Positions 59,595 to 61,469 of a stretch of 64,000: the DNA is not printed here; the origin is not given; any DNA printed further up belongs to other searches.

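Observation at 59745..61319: Bacterial-type PepD dipeptidase embedded in the tubulin inverted repeat; candidate lateral transfer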

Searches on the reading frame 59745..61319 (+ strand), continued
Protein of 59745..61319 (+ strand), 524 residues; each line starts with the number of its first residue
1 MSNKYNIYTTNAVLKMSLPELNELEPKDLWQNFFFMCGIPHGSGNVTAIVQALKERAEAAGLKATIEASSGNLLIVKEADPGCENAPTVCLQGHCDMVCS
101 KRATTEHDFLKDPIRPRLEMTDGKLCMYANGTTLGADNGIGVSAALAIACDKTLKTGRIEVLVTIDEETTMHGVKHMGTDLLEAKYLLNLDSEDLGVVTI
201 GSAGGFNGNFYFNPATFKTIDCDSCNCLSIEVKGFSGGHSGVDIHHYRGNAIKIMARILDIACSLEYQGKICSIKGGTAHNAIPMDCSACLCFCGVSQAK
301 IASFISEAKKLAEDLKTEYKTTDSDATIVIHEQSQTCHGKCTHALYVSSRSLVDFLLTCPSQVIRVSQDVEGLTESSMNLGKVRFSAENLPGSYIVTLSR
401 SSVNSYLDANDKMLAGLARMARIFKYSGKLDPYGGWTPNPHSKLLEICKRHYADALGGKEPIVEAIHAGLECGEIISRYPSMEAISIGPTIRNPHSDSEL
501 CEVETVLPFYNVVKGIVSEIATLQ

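Call 50: find_homologous_proteins(query=A2, max_evalue=1e-20)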
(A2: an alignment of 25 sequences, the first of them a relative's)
Query A2 (25 sequences) (518 aa, profile of the alignment): 7970 proteins with E <= 1e-20 among 8000 candidates; the best 120 are listed.
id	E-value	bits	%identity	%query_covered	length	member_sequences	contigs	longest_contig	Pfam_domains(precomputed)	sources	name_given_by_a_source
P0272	1.6e-192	659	100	100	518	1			PF01546.34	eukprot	eukprot:GCRY01000825.1.p1 GENE.GCRY01000825.1~~GCRY01000825.1.p1 ORF type:complete len:519 (-),score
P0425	2.1e-187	642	41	98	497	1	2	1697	PF01546.34,PF07687.20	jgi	jgi:dipeptidase D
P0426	3.0e-186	638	37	98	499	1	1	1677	PF01546.34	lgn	-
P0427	1.5e-184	632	37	98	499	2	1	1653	PF01546.34,PF07687.20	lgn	-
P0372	8.1e-183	627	42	94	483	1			PF01546.34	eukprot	eukprot:TRINITY_DN19341_c0_g3_i1.p1 TRINITY_DN19341_c0_g3~~TRINITY_DN19341_c0_g3_i1.p1 ORF type:comp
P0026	1.3e-182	626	39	95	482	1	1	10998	PF01546.34,PF05343.20,PF07687.20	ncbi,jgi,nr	ncbi:MAG: cytosol nonspecific dipeptidase [Thermoplasmata archaeon]|nr:MAG: cytosol nonspecific dipe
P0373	1.9e-180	619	39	97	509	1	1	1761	PF01546.34,PF07687.20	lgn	-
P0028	2.6e-180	619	38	96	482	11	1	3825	PF01546.34,PF05343.20,PF07687.20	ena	-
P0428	8.4e-180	617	38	95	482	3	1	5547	PF01546.34,PF07687.20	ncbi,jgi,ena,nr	ncbi:MAG TPA: aminoacyl-histidine dipeptidase [Thermoplasmatales archaeon]|nr:aminoacyl-histidine di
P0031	9.7e-180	617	37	96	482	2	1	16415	PF01546.34,PF07687.20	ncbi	-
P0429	1.2e-179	616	41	97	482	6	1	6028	PF01546.34,PF05343.20,PF07687.20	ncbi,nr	ncbi:MAG: aminoacyl-histidine dipeptidase [Thermoplasmata archaeon]|nr:aminoacyl-histidine dipeptida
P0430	6.0e-179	614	45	97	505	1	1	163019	PF01546.34,PF07687.20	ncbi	ncbi:Aminoacyl-histidine dipeptidase [Balamuthia mandrillaris]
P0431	3.4e-178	611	39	96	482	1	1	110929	PF01546.34,PF05343.20,PF07687.20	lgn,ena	-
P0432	1.4e-176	606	39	95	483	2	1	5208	PF01546.34,PF05343.20,PF07687.20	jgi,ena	-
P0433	1.8e-176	606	38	96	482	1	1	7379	PF01546.34,PF05343.20,PF07687.20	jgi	-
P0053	2.2e-176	606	38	95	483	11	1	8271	PF01546.34,PF07687.20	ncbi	-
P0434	6.4e-176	604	38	95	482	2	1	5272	PF01546.34,PF07687.20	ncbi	-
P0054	6.5e-176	604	39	97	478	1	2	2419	PF01546.34,PF07687.20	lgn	-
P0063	6.5e-176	604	36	96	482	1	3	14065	PF01546.34,PF05343.20,PF07687.20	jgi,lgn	jgi:dipeptidase D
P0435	1.1e-175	603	40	96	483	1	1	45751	PF01546.34,PF07687.20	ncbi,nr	ncbi:aminoacyl-histidine dipeptidase [candidate division KSB1 bacterium]|nr:aminoacyl-histidine dipe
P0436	2.2e-175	602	37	95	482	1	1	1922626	PF01546.34,PF07687.20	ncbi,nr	ncbi:MAG: aminoacyl-histidine dipeptidase [Thermoplasmatales archaeon]|nr:MAG: aminoacyl-histidine d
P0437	4.7e-175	601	41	98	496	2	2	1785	PF01546.34,PF07687.20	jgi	jgi:dipeptidase D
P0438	5.9e-175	601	37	95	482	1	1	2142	PF01546.34,PF07687.20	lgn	-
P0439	6.0e-175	601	38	94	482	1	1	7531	PF01546.34,PF07687.20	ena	-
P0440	1.1e-174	600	38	95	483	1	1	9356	PF01546.34,PF07687.20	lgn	-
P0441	1.3e-174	600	36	96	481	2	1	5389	PF01546.34,PF07687.20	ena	-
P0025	2.3e-174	599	38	94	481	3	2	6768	PF01546.34,PF07687.20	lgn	-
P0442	2.5e-174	599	38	96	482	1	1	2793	PF01546.34,PF05343.20,PF07687.20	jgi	jgi:dipeptidase D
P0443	3.0e-174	598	39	95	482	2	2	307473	PF01546.34,PF07687.20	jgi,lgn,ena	-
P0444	3.5e-174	598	39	95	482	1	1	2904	PF01546.34,PF05343.20,PF07687.20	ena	-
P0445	4.0e-174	598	36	95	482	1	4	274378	PF01546.34,PF05343.20,PF07687.20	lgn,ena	-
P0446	6.7e-174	597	40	96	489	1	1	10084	PF01546.34,PF07687.20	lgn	-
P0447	7.3e-174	597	39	95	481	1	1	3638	PF01546.34,PF05343.20,PF07687.20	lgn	-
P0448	1.2e-173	596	37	96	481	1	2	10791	PF01546.34,PF07687.20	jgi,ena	-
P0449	1.5e-173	596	40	98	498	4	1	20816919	PF01546.34,PF07687.20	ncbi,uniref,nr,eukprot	ncbi:cytosol non-specific dipeptidase [Anaeramoeba flamelloides]|uniref:Cytosol non-specific dipepti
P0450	2.5e-173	595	37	95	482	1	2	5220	PF01546.34,PF07687.20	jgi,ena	-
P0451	2.9e-173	595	39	96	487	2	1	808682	PF01546.34,PF07687.20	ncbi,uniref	ncbi:aminoacyl-histidine dipeptidase [Rosettibacter firmus]|uniref:aminoacyl-histidine dipeptidase n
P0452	4.2e-173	595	42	95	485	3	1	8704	PF01546.34,PF07687.20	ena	-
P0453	4.5e-173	595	37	97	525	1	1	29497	PF01546.34,PF04389.23,PF07687.20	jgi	jgi:dipeptidase D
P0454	4.6e-173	595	39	94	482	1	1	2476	PF01546.34,PF07687.20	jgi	jgi:dipeptidase D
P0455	1.0e-172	593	41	97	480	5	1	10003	PF01546.34,PF07687.20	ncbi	-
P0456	1.1e-172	593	41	95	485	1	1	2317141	PF01546.34,PF07687.20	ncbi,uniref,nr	ncbi:dipeptidase D [Thermotomaculum hydrothermale]|uniref:Cytosol non-specific dipeptidase n=1 Tax=T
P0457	1.3e-172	593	37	96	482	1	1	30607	PF01546.34,PF07687.20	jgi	jgi:dipeptidase D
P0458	1.7e-172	593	39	95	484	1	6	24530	PF01546.34,PF07687.20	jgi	jgi:dipeptidase D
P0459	2.1e-172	592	39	95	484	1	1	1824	PF01546.34,PF07687.20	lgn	-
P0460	3.3e-172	592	40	93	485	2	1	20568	PF01546.34,PF05343.20,PF07687.20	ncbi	-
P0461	3.8e-172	592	40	94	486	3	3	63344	PF01546.34,PF07687.20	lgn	-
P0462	4.7e-172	591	40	95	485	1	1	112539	PF01546.34,PF07687.20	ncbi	-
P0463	6.0e-172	591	36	95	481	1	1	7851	PF01546.34,PF07687.20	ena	-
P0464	6.5e-172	591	42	95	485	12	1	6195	PF01546.34,PF07687.20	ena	-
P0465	7.1e-172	591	38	94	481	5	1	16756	PF01546.34,PF07687.20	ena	-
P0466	7.8e-172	591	37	94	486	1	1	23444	PF01546.34,PF07687.20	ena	-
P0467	8.3e-172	590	37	96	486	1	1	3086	PF01546.34,PF07687.20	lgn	-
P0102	8.4e-172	590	38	95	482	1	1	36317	PF01546.34,PF07687.20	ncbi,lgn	-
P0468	9.0e-172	590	37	94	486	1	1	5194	PF01546.34,PF07687.20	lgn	-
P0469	9.2e-172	590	37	94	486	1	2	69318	PF01546.34,PF07687.20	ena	-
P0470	9.2e-172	590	37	95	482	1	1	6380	PF01546.34,PF05343.20,PF07687.20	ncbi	-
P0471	1.3e-171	590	39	96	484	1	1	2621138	PF01546.34,PF07687.20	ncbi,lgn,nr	ncbi:MAG: aminoacyl-histidine dipeptidase [candidate division KSB1 bacterium]|nr:aminoacyl-histidine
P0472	1.5e-171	590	39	95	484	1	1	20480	PF01546.34,PF05343.20,PF07687.20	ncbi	-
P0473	1.5e-171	590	36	94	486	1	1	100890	PF01546.34,PF04389.23,PF07687.20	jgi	-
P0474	1.7e-171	589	37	94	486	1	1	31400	PF01546.34,PF07687.20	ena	-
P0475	1.8e-171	589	37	94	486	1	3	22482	PF01546.34,PF07687.20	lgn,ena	-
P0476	1.9e-171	589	42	98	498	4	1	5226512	PF01546.34,PF07687.20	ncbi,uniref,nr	ncbi:cytosol non-specific dipeptidase [Anaeramoeba flamelloides]|uniref:Cytosol non-specific dipepti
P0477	2.3e-171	589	37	99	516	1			PF01546.34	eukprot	eukprot:ANDGO_08567.mRNA.1 Cytosol non-specific dipeptidase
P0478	2.7e-171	589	39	95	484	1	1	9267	PF01546.34,PF07687.20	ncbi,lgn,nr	ncbi:MAG: aminoacyl-histidine dipeptidase [Candidatus Thermoplasmatota archaeon]|nr:aminoacyl-histid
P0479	2.7e-171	589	39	95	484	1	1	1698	PF01546.34,PF07687.20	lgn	-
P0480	2.9e-171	589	36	95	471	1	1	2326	PF01546.34,PF05343.20,PF07687.20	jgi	jgi:dipeptidase D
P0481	3.1e-171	589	37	94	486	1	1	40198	PF01546.34,PF07687.20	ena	-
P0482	3.6e-171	588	37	95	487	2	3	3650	PF01546.34,PF04389.23,PF07687.20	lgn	-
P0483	5.2e-171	588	37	99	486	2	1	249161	PF01546.34,PF07687.20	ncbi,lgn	-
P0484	5.2e-171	588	39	93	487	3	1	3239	PF01546.34,PF07687.20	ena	-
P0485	5.6e-171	588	38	96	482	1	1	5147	PF01546.34,PF07687.20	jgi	-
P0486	6.7e-171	587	36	96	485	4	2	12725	PF01546.34,PF04389.23,PF07687.20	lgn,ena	-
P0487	6.7e-171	587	41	96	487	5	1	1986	PF01546.34,PF07687.20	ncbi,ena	-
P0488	8.7e-171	587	39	96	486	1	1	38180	PF01546.34,PF07687.20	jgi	jgi:dipeptidase D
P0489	9.4e-171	587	40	95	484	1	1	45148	PF01546.34,PF07687.20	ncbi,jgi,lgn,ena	-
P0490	9.5e-171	587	37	95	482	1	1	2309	PF01546.34,PF07687.20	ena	-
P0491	1.2e-170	587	40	97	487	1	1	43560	PF01546.34,PF07687.20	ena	-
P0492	1.3e-170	587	39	96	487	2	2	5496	PF01546.34,PF07687.20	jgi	jgi:dipeptidase D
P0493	1.3e-170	587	38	93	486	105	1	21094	PF01546.34,PF07687.20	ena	-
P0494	1.4e-170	586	36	96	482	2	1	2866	PF01546.34,PF07687.20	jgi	jgi:dipeptidase D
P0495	1.4e-170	586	38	95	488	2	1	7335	PF01546.34,PF07687.20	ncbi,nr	ncbi:MAG: aminoacyl-histidine dipeptidase [Calditrichaeota bacterium]|nr:MAG: aminoacyl-histidine di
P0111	1.6e-170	586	37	95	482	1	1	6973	PF01546.34,PF07687.20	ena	-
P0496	1.8e-170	586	40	99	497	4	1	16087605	PF01546.34,PF07687.20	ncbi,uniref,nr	ncbi:cytosol non-specific dipeptidase [Anaeramoeba flamelloides]|uniref:Cytosol non-specific dipepti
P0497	2.0e-170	586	39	96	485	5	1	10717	PF01546.34,PF04389.23,PF07687.20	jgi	jgi:dipeptidase D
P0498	2.3e-170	586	40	95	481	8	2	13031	PF01546.34,PF07687.20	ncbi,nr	ncbi:MAG: aminoacyl-histidine dipeptidase [Paludibacteraceae bacterium]|nr:aminoacyl-histidine dipep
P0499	2.4e-170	586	38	95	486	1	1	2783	PF01546.34,PF07687.20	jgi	jgi:dipeptidase D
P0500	2.6e-170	585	38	94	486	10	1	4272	PF01546.34,PF07687.20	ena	-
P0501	2.7e-170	585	40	94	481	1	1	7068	PF01546.34,PF07687.20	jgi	-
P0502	2.8e-170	585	38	96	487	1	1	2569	PF01546.34,PF07687.20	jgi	-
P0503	2.8e-170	585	39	96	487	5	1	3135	PF01546.34,PF07687.20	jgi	-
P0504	2.8e-170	585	38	97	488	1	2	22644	PF01546.34,PF07687.20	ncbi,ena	-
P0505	2.9e-170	585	41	95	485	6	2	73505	PF01546.34,PF07687.20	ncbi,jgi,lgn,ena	-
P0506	3.1e-170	585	40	93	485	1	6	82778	PF01546.34,PF05343.20,PF07687.20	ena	-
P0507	3.3e-170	585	38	95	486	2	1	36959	PF01546.34,PF07687.20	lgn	-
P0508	3.5e-170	585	36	96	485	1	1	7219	PF01546.34,PF07687.20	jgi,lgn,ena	-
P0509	3.6e-170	585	38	96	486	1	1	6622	PF01546.34,PF07687.20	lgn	-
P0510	3.8e-170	585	38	96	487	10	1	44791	PF01546.34,PF07687.20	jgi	-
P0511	4.0e-170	585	39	96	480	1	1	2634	PF01546.34,PF07687.20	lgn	-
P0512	4.2e-170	585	37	96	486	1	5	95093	PF01546.34,PF07687.20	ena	-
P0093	4.4e-170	585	38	95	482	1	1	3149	PF01546.34,PF07687.20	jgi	jgi:dipeptidase D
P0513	4.6e-170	585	37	96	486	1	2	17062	PF01546.34,PF07687.20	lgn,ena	-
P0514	4.9e-170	585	39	97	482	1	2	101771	PF01546.34,PF07687.20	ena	-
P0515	5.5e-170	584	37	95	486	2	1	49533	PF01546.34,PF07687.20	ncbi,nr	ncbi:MAG: aminoacyl-histidine dipeptidase [Calditrichaeota bacterium]|nr:MAG: aminoacyl-histidine di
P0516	5.6e-170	584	37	96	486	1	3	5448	PF01546.34,PF07687.20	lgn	-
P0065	5.6e-170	584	38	95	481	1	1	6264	PF01546.34,PF07687.20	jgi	jgi:dipeptidase D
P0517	5.6e-170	584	38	97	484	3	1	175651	PF01546.34,PF07687.20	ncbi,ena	-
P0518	5.8e-170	584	37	96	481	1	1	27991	PF01546.34,PF07687.20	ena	-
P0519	6.0e-170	584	41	93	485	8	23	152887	PF01546.34,PF05343.20,PF07687.20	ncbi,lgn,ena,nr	ncbi:MAG: aminoacyl-histidine dipeptidase [Bacteroidales bacterium]|nr:aminoacyl-histidine dipeptida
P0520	6.1e-170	584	37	96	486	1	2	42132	PF01546.34,PF07687.20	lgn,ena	-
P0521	6.3e-170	584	38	95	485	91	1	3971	PF01546.34,PF07687.20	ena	-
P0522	6.4e-170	584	37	96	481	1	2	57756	PF01546.34,PF07687.20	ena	-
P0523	6.5e-170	584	40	93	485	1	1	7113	PF01546.34,PF05343.20,PF07687.20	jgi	-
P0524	6.6e-170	584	-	-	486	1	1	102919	PF01546.34,PF07687.20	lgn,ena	-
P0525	7.5e-170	584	39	93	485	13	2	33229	PF01546.34,PF05343.20,PF07687.20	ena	-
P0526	7.5e-170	584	39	93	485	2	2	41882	PF01546.34,PF05343.20,PF07687.20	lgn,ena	-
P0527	7.7e-170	584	39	96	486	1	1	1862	PF01546.34,PF07687.20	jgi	jgi:dipeptidase D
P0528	7.7e-170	584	39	94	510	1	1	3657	PF01546.34,PF07687.20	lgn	-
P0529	7.7e-170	584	38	96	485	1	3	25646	PF01546.34,PF07687.20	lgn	-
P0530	7.8e-170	584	37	93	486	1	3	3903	PF01546.34,PF07687.20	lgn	-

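Call 57: find_encoding_contigs(protein=P0007, flank=7000, max_places=1)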
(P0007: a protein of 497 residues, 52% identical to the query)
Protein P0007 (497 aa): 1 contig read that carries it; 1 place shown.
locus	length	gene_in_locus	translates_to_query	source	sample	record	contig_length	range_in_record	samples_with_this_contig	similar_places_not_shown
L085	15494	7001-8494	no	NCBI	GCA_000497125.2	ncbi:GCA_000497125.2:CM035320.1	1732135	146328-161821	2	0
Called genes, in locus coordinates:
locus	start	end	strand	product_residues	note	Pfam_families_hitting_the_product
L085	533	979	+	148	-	-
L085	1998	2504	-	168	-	-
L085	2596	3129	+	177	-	PF12799:LRR_4, PF14580:LRR_9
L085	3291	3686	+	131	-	-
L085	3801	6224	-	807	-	PF05879:RHD3_GTPase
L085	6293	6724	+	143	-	-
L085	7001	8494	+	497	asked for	-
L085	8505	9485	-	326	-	PF00004:AAA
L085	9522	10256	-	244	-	-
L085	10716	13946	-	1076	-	PF00133:tRNA-synt_1, PF09334:tRNA-synt_1g (faint), PF01406:tRNA-synt_1e (faint), PF08264:Anticodon_1, PF19302:DUF5915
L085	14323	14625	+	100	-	-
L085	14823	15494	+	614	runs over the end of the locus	-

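Call 58: find_encoding_contigs(protein=P0004, flank=7000, max_places=1)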
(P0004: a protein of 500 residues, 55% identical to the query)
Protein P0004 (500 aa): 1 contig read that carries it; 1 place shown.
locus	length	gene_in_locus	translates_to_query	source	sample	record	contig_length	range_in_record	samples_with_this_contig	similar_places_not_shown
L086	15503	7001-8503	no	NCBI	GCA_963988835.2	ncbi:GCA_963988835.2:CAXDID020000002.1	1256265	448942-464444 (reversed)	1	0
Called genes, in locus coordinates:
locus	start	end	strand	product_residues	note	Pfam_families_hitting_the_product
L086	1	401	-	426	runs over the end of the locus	-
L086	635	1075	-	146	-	PF13405:EF-hand_6 (faint), PF00036:EF-hand_1 (faint), PF13499:EF-hand_7, PF13833:EF-hand_8 (weak)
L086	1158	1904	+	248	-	-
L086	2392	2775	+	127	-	-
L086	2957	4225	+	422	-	PF07690:MFS_1, PF00083:Sugar_tr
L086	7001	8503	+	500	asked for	PF01546:Peptidase_M20 (weak)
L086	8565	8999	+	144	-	-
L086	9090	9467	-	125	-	PF12796:Ank_2, PF13606:Ank_3 (faint)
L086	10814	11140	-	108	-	-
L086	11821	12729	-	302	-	-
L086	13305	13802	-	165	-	-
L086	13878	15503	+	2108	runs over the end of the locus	-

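Call 69: predict_structure(alignment_id=A3)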
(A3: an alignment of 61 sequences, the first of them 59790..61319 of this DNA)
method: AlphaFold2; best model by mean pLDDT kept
length: 509 residues; sequences in the alignment: 61
mean_pLDDT: 94.0   pTM: 0.88
mean pLDDT of the five models: 94.0, 93.9, 92.7, 92.5, 91.8
residues with pLDDT >= 90: 440; 70-90: 60; 50-70: 9; < 50: 0
segments of 3 or more residues with pLDDT < 50: none
pLDDT, mean of each block of 10 residues (from residue 1): 88 98 95 98 98 97 98 97 90 96 96 94 95 97 98 90 96 95 93 96 91 95 76 94 98 97 86 96 96 98 95 86 83 98 94 88 95 96 94 96 97 94 95 98 94 84 94 94 95 98 95
secondary structure, 60 per line:
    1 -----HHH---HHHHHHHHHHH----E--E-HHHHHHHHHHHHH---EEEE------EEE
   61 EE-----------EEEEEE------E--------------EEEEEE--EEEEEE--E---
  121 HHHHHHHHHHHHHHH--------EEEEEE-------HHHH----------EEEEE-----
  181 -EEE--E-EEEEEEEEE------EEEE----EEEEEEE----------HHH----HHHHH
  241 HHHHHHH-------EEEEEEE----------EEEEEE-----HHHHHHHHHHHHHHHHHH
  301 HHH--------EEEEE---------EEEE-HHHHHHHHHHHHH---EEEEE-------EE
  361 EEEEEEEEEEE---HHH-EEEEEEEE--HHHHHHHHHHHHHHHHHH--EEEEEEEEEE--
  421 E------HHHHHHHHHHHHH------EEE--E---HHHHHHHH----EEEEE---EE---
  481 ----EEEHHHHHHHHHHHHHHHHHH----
elements in order: H12-22 H32-44 E48-51 E58-62 E74-79 E101-106 E109-114 H121-135 E144-149 H157-160 E171-175 E182-184 E189-197 E204-207 E212-218 H236-247 E255-261 E272-277 H283-303 E312-316 E326-329 H331-343 E347-351 E359-371 E379-386 H389-406 E409-418 H428-440 E447-449 H456-463 E468-472 E485-487 H488-505
